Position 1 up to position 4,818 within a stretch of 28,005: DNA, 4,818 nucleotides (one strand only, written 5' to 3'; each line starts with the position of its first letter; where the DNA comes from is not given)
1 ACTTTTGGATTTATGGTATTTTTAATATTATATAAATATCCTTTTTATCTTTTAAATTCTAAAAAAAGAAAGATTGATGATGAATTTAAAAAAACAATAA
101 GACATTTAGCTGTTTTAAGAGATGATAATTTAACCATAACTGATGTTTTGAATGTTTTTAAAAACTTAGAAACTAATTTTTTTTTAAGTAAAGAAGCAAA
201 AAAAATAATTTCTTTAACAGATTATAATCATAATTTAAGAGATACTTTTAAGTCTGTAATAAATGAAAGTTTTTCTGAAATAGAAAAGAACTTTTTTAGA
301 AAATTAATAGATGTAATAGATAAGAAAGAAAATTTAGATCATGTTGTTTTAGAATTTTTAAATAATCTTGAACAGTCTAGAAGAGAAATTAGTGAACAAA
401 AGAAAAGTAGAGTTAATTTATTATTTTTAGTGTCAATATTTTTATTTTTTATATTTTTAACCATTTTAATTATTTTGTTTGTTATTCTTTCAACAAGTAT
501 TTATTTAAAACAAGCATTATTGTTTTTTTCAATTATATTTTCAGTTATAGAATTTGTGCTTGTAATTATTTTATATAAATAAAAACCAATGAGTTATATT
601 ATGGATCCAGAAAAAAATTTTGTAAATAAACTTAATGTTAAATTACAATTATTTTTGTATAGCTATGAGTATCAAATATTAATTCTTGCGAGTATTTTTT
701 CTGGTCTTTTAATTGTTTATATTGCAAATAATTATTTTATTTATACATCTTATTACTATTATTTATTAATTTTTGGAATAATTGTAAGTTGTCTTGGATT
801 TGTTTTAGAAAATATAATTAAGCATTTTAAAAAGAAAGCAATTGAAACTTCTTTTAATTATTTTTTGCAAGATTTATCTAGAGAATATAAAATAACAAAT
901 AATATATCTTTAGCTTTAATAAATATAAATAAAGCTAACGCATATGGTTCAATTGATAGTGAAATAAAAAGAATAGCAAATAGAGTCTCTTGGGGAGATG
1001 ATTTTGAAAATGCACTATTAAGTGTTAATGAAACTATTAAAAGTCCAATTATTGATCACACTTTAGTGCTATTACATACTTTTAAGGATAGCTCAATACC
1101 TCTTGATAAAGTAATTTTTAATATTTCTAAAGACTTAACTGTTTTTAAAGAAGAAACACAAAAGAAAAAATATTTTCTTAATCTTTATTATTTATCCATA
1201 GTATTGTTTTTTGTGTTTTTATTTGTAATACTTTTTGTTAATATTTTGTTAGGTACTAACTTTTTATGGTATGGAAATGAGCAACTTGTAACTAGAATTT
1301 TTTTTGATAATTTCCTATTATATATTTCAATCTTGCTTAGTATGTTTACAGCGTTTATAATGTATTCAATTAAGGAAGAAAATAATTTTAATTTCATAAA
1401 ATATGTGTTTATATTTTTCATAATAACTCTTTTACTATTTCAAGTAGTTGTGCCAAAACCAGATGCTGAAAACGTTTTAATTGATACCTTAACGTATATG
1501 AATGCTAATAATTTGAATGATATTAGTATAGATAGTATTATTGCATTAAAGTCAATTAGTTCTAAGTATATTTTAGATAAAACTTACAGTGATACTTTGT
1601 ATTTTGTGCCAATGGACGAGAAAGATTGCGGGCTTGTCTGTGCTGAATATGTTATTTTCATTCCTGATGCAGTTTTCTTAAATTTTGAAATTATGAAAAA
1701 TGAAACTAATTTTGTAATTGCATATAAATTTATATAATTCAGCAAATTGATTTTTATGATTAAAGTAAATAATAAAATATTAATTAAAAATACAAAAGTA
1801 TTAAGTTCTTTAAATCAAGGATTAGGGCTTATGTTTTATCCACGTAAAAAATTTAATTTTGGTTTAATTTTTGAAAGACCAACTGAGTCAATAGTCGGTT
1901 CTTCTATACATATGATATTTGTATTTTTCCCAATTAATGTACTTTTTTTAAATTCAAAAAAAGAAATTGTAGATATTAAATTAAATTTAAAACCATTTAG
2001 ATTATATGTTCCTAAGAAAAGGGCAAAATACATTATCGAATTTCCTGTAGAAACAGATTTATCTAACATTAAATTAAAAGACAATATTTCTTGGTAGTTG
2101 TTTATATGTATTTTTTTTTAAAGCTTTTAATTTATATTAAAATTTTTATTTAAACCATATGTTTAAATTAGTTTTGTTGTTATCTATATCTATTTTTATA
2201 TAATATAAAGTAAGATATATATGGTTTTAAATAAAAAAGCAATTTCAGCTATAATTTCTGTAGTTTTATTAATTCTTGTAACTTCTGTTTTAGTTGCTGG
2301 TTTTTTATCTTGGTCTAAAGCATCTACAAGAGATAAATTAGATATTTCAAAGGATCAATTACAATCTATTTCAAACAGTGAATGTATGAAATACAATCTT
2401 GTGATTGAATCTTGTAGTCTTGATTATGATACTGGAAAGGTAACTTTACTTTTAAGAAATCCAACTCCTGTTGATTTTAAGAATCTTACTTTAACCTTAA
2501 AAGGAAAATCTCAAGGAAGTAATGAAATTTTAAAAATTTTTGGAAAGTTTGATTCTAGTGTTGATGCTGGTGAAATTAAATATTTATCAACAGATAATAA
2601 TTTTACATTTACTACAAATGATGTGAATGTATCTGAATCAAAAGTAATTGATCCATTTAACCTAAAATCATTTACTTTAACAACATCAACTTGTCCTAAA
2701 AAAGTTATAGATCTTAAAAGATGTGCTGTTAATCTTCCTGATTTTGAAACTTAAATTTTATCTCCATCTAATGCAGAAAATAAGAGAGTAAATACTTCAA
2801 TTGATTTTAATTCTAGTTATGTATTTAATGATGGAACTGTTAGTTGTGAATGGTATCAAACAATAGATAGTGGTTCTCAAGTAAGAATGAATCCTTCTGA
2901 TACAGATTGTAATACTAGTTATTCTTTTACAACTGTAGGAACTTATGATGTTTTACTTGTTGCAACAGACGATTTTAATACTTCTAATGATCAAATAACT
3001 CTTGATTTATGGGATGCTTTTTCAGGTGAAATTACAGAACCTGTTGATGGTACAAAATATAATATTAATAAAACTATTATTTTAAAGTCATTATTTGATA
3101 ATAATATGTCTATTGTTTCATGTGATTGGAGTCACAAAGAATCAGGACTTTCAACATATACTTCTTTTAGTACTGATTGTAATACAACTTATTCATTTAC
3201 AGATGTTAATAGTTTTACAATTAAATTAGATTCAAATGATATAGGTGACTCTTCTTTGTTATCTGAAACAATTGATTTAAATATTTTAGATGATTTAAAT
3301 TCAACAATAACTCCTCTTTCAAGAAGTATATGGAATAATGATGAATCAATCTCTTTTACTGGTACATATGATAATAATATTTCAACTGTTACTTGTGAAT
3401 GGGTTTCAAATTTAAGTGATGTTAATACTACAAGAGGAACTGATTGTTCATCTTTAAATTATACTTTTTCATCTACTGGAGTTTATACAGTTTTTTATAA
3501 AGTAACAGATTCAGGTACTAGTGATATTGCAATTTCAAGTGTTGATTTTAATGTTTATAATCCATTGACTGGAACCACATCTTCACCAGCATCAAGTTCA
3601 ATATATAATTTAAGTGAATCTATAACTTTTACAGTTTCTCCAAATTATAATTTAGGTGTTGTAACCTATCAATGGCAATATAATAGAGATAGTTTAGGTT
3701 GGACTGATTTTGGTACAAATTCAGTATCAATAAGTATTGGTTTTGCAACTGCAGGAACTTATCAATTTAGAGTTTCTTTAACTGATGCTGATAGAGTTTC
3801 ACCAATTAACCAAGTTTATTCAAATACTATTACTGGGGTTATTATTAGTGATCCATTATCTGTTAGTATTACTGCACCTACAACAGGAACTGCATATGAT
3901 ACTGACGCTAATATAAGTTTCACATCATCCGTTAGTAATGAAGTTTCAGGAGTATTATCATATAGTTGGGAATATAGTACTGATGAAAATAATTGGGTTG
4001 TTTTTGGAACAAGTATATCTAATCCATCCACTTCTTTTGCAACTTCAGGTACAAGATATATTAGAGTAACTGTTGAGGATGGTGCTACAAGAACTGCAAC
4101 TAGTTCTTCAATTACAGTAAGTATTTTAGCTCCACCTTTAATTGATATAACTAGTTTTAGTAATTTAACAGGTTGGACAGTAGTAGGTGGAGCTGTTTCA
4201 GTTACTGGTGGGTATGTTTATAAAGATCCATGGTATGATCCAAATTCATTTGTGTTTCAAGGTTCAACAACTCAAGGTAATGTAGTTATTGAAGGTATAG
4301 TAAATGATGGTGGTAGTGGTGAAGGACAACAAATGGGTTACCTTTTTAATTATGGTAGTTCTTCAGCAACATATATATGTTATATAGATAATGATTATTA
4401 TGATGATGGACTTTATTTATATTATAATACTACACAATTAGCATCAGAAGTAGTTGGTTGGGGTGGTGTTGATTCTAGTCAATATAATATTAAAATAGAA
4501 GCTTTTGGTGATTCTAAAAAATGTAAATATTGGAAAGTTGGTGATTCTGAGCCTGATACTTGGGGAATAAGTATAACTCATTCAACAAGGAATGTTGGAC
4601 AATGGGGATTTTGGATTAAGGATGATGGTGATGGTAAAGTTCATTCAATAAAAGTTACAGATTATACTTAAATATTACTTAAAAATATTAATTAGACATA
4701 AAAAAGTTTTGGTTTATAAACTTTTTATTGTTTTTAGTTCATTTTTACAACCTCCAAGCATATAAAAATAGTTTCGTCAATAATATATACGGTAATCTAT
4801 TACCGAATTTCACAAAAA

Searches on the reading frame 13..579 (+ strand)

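Call 10: search_protein_families(library=pfam, proteins=[window:13-579:+], max_evalue=0.001)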
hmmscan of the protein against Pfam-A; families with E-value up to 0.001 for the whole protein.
window:13-579:+ (189 aa): 1 family
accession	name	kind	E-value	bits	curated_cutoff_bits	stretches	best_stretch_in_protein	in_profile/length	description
PF00482.28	T2SSF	-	5.3e-10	39.8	25.2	1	29-155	2-124/125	Type II secretion system (T2SS), protein F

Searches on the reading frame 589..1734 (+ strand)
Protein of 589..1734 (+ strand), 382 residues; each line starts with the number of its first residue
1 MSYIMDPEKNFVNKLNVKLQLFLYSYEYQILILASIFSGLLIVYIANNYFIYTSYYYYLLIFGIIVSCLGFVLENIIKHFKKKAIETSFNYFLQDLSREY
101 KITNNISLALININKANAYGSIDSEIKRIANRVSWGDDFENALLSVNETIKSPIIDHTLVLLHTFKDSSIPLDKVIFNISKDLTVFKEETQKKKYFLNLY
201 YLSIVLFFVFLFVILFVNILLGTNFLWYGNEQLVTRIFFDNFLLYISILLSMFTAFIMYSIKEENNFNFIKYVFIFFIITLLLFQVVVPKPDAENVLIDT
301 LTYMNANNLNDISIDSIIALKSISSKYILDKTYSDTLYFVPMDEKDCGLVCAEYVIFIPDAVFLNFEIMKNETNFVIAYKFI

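Call 10: search_protein_families(library=pfam, proteins=[window:589-1734:+], max_evalue=0.001)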
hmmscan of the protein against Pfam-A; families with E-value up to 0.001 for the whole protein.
window:589-1734:+ (382 aa): 1 family
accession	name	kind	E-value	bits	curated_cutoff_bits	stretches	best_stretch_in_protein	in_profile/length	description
PF00482.28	T2SSF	-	2.5e-06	27.9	25.2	1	92-221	1-124/125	Type II secretion system (T2SS), protein F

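Call 49: find_homologous_proteins(query=window:589-1734:+, max_evalue=0.00001)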
Query window:589-1734:+ (382 aa): 48 proteins with E <= 0.00001 among 5722 candidates.
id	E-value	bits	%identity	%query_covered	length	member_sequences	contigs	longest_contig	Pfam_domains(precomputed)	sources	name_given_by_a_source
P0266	6.2e-230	781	97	100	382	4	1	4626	PF00482.29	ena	-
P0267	9.3e-175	599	75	98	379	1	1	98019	PF00482.29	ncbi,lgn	-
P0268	4.7e-170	584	70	98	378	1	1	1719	PF00482.29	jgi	jgi:pilus assembly protein TadC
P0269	5.5e-169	580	71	98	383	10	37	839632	PF00482.29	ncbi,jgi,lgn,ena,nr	ncbi:type II secretion system F family protein [archaeon]|nr:type II secretion system F family prote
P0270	3.9e-157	541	65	98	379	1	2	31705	PF00482.29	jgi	jgi:hypothetical protein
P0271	2.5e-154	532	69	93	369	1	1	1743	PF00482.29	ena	-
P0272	2.8e-147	509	61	98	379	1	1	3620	-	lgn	-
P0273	1.0e-144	500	62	97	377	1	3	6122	PF00482.29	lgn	-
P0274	1.6e-143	496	62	97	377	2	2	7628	PF00482.29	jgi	jgi:hypothetical protein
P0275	1.4e-136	473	59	98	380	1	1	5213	PF00482.29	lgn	-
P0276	6.3e-134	465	58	95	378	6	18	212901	PF00482.29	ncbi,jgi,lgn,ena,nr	ncbi:MAG: type II secretion system F family protein [archaeon]|jgi:hypothetical protein|nr:type II s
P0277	5.3e-131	455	57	97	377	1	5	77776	PF00482.29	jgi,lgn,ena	-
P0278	4.8e-130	452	59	97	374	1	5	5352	PF00482.29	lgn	-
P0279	2.7e-129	450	57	95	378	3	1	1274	-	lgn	-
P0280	5.4e-128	445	56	96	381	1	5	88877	-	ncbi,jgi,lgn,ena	-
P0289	9.3e-117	408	54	98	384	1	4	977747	-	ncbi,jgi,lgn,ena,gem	-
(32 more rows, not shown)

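Call 50: find_encoding_contigs(protein=P0269, flank=10000, max_places=1)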
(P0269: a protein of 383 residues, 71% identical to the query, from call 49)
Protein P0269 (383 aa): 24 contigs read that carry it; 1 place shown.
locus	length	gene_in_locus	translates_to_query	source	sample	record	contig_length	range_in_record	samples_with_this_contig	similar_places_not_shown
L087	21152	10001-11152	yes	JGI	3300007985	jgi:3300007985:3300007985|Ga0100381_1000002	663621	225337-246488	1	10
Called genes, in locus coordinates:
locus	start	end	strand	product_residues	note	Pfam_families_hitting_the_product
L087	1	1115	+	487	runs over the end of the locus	PF02386:TrkH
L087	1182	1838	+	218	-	PF02254:TrkA_N, PF02080:TrkA_C (weak)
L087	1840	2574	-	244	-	PF04981:NMD3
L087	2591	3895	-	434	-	PF16661:Lactamase_B_6, PF23023:Anti-Pycsar_Apyc1 (weak), PF12706:Lactamase_B_2, PF00753:Lactamase_B, PF10996:Beta-Casp, PF07521:RMMBL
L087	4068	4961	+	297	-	-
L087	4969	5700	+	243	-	PF06847:Arc_PepC_II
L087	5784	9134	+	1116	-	-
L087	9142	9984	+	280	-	PF00482:T2SSF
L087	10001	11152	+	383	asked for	PF00482:T2SSF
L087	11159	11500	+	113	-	PF02643:DUF192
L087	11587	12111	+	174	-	-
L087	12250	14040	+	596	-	PF18911:PKD_4 (faint)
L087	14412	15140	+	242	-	PF00252:Ribosomal_L16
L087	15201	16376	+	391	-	PF01555:N6_N4_Mtase (faint), PF01170:UPF0020 (weak)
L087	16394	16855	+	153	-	PF00334:NDK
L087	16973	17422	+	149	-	PF18936:DUF5684 (weak)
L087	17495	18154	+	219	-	PF00702:Hydrolase, PF13419:HAD_2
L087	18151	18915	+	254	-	PF02353:CMAS, PF03848:TehB, PF13489:Methyltransf_23, PF08003:Methyltransf_9, PF13847:Methyltransf_31, PF08241:Methyltransf_11, PF08242:Methyltransf_12, PF13649:Methyltransf_25, +2 more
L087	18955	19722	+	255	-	-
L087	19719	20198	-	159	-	PF03479:PCC (weak)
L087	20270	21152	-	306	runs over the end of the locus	PF13793:Pribosyltran_N, PF14572:Pribosyl_synth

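Call 51: find_encoding_contigs(protein=P0289, flank=10000, max_places=1)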
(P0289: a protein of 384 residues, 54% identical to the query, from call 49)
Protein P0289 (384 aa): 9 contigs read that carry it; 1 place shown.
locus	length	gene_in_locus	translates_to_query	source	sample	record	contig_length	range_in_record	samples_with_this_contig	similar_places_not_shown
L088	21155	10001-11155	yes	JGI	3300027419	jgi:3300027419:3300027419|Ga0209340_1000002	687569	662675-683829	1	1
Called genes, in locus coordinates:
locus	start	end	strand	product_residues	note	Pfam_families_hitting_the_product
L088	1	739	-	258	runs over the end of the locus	-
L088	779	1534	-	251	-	-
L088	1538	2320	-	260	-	PF04981:NMD3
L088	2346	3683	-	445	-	PF16661:Lactamase_B_6, PF12706:Lactamase_B_2 (weak), PF23023:Anti-Pycsar_Apyc1, PF00753:Lactamase_B (weak), PF10996:Beta-Casp, PF07521:RMMBL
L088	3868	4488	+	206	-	PF13549:ATP-grasp_5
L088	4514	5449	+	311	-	-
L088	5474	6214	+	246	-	PF01478:Peptidase_A24 (weak), PF06847:Arc_PepC_II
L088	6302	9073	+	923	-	-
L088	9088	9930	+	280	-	PF00482:T2SSF (weak)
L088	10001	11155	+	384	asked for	-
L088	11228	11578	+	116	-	PF02643:DUF192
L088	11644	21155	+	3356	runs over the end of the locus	PF13287:Fn3_assoc, PF13290:CHB_HEX_C_1, PF13287:Fn3_assoc, PF13290:CHB_HEX_C_1, PF10102:DUF2341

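Call 52: search_protein_families(library=pfam, proteins=[L087:5784-9131:+, L088:6302-9070:+, L087:4068-4958:+, L087:4969-5697:+, L087:11587-12108:+], max_evalue=0.01)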
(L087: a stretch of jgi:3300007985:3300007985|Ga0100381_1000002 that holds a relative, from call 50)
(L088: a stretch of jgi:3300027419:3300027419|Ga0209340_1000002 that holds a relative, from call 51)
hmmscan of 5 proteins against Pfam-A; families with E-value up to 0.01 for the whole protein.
L087:5784-9131:+ (1116 aa): 0 families

L088:6302-9070:+ (923 aa): 1 family
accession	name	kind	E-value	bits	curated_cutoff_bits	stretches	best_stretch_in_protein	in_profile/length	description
PF23989.1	PilB3_C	-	0.00017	22.1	27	1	877-920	30-73/83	PilB3-like, C-terminal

L087:4068-4958:+ (297 aa): 0 families

L087:4969-5697:+ (243 aa): 2 families
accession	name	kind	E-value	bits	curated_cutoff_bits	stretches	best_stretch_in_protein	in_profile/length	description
PF06847.16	Arc_PepC_II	-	5.8e-10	40.1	29.9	1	144-228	2-89/93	Archaeal Peptidase A24 C-terminus Type II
PF01478.23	Peptidase_A24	-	0.00022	22.1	26.5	1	11-123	2-103/104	Type IV leader peptidase family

L087:11587-12108:+ (174 aa): 0 families

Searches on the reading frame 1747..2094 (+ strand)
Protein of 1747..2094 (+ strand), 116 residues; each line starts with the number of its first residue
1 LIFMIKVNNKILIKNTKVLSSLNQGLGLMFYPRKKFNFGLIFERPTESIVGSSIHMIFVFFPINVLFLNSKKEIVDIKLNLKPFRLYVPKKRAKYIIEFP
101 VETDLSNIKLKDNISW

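Call 10: search_protein_families(library=pfam, proteins=[window:1747-2094:+], max_evalue=0.001)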
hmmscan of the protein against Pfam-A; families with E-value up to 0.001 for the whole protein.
window:1747-2094:+ (116 aa): 1 family
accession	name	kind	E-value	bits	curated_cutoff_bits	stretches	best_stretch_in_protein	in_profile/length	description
PF02643.20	DUF192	-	2.5e-09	37.6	27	1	23-112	11-92/96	Uncharacterized ACR, COG1430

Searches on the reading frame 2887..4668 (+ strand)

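Call 10: search_protein_families(library=pfam, proteins=[window:2887-4668:+], max_evalue=0.001)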
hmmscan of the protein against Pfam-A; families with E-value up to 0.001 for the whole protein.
window:2887-4668:+ (594 aa): 2 families
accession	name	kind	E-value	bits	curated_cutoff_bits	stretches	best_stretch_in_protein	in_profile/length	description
PF18911.6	PKD_4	-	7.5e-08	32.8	27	0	150-212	15-75/85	PKD domain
PF00801.26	PKD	-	1.9e-05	25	23.5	0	10-39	49-78/80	PKD domain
